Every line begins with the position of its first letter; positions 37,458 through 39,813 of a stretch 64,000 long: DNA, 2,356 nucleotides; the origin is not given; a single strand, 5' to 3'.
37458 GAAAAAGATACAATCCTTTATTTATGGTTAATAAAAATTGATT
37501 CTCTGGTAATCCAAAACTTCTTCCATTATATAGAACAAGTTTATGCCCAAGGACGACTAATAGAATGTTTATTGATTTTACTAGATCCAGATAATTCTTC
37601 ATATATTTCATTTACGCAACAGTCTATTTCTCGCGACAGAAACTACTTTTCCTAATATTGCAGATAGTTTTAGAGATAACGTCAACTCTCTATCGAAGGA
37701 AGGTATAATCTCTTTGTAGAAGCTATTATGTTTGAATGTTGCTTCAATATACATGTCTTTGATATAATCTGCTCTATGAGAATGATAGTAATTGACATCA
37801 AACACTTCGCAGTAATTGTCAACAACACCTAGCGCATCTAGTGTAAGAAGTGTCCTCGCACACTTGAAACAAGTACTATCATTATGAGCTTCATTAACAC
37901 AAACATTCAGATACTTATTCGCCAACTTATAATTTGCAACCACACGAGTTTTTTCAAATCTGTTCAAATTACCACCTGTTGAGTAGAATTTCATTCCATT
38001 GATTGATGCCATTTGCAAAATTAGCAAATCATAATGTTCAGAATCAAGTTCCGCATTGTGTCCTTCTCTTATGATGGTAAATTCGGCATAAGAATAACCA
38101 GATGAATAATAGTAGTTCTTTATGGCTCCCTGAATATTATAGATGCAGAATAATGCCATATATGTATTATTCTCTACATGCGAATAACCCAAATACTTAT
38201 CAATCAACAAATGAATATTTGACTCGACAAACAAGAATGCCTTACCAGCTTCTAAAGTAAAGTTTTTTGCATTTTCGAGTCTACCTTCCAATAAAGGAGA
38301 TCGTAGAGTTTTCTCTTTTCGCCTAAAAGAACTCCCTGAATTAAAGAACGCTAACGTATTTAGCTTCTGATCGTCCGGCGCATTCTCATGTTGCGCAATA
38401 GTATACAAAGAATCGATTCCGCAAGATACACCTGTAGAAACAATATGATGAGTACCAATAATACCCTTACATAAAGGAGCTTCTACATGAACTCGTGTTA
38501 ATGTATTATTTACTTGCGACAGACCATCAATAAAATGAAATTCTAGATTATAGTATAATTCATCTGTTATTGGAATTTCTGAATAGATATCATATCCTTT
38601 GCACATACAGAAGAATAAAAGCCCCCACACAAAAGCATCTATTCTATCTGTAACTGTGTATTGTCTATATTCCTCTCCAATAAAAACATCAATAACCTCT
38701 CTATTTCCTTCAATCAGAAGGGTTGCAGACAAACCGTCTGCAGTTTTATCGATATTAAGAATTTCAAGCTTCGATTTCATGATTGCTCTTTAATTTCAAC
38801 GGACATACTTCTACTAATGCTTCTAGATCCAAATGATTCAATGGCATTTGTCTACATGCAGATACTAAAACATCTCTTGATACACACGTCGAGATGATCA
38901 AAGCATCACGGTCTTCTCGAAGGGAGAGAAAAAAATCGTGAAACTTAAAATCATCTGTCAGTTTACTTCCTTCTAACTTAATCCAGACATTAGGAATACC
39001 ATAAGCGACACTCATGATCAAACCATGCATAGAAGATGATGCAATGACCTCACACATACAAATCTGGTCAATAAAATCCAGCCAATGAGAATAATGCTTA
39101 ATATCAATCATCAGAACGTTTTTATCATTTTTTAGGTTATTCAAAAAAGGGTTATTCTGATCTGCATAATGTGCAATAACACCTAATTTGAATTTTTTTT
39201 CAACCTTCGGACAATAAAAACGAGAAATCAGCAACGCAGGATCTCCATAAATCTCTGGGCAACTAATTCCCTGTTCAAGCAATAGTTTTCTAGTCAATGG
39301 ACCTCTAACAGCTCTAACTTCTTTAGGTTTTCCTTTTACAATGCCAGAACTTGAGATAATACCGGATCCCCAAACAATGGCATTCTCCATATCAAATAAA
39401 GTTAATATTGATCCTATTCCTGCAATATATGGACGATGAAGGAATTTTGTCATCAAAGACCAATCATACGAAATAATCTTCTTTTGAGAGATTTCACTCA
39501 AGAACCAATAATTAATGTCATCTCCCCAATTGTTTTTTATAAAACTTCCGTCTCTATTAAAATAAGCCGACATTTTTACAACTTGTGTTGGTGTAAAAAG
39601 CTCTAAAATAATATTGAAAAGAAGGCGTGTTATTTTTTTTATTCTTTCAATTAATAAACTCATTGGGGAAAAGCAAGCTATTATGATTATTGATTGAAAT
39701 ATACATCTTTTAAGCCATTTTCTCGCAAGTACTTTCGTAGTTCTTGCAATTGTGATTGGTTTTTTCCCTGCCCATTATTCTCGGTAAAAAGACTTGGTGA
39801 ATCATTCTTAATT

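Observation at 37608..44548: Two divergent paralogs of an uncharacterised ~390-aa protein with a Cys-substituted PP-loop-like motif inside the Wzx/Wzy cassette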

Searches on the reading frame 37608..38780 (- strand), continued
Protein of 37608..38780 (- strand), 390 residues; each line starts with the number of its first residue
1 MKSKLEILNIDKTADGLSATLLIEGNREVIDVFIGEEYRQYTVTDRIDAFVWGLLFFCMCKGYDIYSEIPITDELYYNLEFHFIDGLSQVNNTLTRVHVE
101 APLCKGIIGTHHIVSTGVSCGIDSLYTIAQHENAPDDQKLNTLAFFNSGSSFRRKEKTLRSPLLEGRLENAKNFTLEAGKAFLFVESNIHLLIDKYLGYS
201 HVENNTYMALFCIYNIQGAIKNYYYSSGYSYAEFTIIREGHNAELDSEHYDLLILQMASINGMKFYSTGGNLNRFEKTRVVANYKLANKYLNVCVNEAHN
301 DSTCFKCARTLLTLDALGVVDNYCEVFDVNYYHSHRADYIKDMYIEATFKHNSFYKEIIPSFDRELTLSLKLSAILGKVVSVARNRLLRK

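Call 93: search_solved_structures(query=A4, max_evalue=10, show_alignments=4)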
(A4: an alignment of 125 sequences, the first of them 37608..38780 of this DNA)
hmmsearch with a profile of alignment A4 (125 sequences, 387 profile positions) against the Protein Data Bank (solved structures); distinct sequences matched with E-value up to 10: 2.
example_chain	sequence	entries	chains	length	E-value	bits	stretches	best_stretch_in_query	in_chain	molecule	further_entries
3tqi_A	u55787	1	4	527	1.4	10.9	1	80-129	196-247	GMP synthase [glutamine-hydrolyzing]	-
2der_A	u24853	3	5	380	1.9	10.5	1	109-187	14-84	tRNA-specific 2-thiouridylase mnmA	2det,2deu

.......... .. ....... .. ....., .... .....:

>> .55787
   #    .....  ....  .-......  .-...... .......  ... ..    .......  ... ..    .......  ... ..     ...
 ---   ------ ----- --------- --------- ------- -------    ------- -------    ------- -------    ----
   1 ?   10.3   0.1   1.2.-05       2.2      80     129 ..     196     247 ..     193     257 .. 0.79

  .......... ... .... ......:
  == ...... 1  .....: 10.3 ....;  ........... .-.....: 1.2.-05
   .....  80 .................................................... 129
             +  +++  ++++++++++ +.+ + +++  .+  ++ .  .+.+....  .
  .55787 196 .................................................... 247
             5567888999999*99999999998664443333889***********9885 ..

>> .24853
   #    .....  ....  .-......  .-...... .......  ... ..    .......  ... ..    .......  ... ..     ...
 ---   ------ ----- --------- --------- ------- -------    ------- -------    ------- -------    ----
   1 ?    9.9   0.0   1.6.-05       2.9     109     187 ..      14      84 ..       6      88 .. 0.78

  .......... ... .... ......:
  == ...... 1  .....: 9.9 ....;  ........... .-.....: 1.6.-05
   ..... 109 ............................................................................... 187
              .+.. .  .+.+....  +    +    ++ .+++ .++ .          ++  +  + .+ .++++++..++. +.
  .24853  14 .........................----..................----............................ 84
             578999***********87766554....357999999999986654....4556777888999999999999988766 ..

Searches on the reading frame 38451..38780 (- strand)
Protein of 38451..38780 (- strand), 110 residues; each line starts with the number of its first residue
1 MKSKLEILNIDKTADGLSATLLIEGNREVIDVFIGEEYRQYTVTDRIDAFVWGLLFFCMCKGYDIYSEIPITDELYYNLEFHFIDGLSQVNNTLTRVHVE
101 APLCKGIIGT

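Call 69: predict_structure(alignment_id=A7)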
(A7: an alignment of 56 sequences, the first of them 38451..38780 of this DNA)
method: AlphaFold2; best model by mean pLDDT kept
length: 110 residues; sequences in the alignment: 56
mean_pLDDT: 95.0   pTM: 0.84
mean pLDDT of the five models: 95.0, 94.6, 94.4, 94.0, 93.7
residues with pLDDT >= 90: 103; 70-90: 3; 50-70: 3; < 50: 1
segments of 3 or more residues with pLDDT < 50: none
pLDDT, mean of each block of 10 residues (from residue 1): 93 97 97 95 95 97 98 97 96 97 82
secondary structure, 60 per line:
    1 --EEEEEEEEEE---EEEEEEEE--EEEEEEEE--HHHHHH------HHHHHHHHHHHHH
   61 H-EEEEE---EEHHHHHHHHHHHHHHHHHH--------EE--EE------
elements in order: E3-12 E16-23 E26-33 H36-41 H48-61 E63-67 H73-90

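Call 71: fold_search(model_id=the predicted structure, library=pdb)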
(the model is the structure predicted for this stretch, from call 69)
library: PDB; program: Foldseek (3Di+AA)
matches with E <= 10: 857; with E <= 0.001: 0
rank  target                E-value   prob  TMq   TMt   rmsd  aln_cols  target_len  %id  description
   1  5ovn_A                1.4e-02  0.93  0.44  0.13   7.5       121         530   12  Crystal Structure of FIV Reverse Transcriptase (released 2018-01-17)
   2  9o4g_B                4.5e-02  0.21  0.26  0.06  27.2       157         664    9  Cryo-EM structure of the CHSY3-CHPF1 chondroitin synthase heterodimer (released 2026-03-04)
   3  8xih_B                6.6e-02  0.82  0.44  0.10   5.8       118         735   13  protein-DNA complex (released 2024-12-25)
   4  3ffi_A                6.6e-02  0.80  0.44  0.12   7.7       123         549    7  HIV-1 RT with pyridone non-nucleoside inhibitor (released 2009-12-15)
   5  4y0w_B                7.1e-02  0.35  0.28  0.20   7.4       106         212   16  YeaZ from Pseudomonas aeruginosa (released 2016-01-27)
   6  9r2l_G                8.6e-02  0.75  0.40  0.36   7.0       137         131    8  De novo designed N37 protein fold (released 2025-05-14)
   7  1nu0_A                8.6e-02  0.38  0.31  0.27   9.5       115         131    5  Structure of the double mutant (L6M; F134M, SeMet form) of yqgF from Escherichia coli, a hypothetical protein (released 2004-03-02)
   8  4y0w_A                9.7e-02  0.41  0.31  0.21   7.1       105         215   16  YeaZ from Pseudomonas aeruginosa (released 2016-01-27)
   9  8om2_K                9.7e-02  0.23  0.30  0.25  10.4       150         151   10  Small subunit of yeast mitochondrial ribosome in complex with METTL17/Rsm22. (released 2024-01-10)
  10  8sfn_A                1.1e-01  0.25  0.30  0.04  13.4       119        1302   10  WT CRISPR-Cas12a with a 16bp R-loop and nontarget strand in the RuvC active site. (released 2024-07-03)
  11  8ygj_E                1.2e-01  0.47  0.37  0.14   7.8       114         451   10  SpCas9-MMLV RT-pegRNA-target DNA complex (elongation 28-nt) (released 2024-06-05)
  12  5br9_A                1.3e-01  0.35  0.30  0.20   7.4       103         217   17  Crystal structure of an uncharacterized protein with similarity to peptidase YEAZ from Pseudomonas aeruginosa (released 2015-07-15)
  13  5mrc_KK               1.3e-01  0.20  0.28  0.24   9.7       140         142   11  Structure of the yeast mitochondrial ribosome - Class A (released 2017-02-15)
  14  9q8z_B                1.3e-01  0.12  0.25  0.08  24.6       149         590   11  Human chondroitin sulfate polymerase complex CHSY3-CHPF (released 2025-12-03)
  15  6u8q_K                1.4e-01  0.47  0.35  0.29   8.1       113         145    7  CryoEM structure of HIV-1 cleaved synaptic complex (CSC) intasome (released 2020-02-05)
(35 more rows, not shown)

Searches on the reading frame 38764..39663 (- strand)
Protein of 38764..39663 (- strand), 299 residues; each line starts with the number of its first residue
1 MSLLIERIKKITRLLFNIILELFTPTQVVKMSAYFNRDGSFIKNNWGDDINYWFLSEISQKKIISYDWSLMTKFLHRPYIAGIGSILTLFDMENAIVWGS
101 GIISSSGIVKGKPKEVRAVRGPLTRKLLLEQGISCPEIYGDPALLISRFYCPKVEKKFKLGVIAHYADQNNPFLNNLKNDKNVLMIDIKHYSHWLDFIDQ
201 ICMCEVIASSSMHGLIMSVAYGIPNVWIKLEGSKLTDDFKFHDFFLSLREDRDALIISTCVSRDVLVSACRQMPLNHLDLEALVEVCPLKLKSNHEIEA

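Call 13: search_protein_families(library=pfam, proteins=[window:38764-39663:-], max_evalue=0.001)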
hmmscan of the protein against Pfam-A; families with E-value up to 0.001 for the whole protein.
window:38764-39663:- (299 aa): 1 family
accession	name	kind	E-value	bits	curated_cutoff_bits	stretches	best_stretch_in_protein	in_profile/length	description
PF04230.19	PS_pyruv_trans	-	2.7e-13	50.9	25.3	1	114-228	123-276/280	Polysaccharide pyruvyl transferase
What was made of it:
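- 38764..39663 (-): PS_pyruv_trans gene, whose end overlaps the start of A by 17 nt. It is the first gene of the conserved triad. Call 13.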
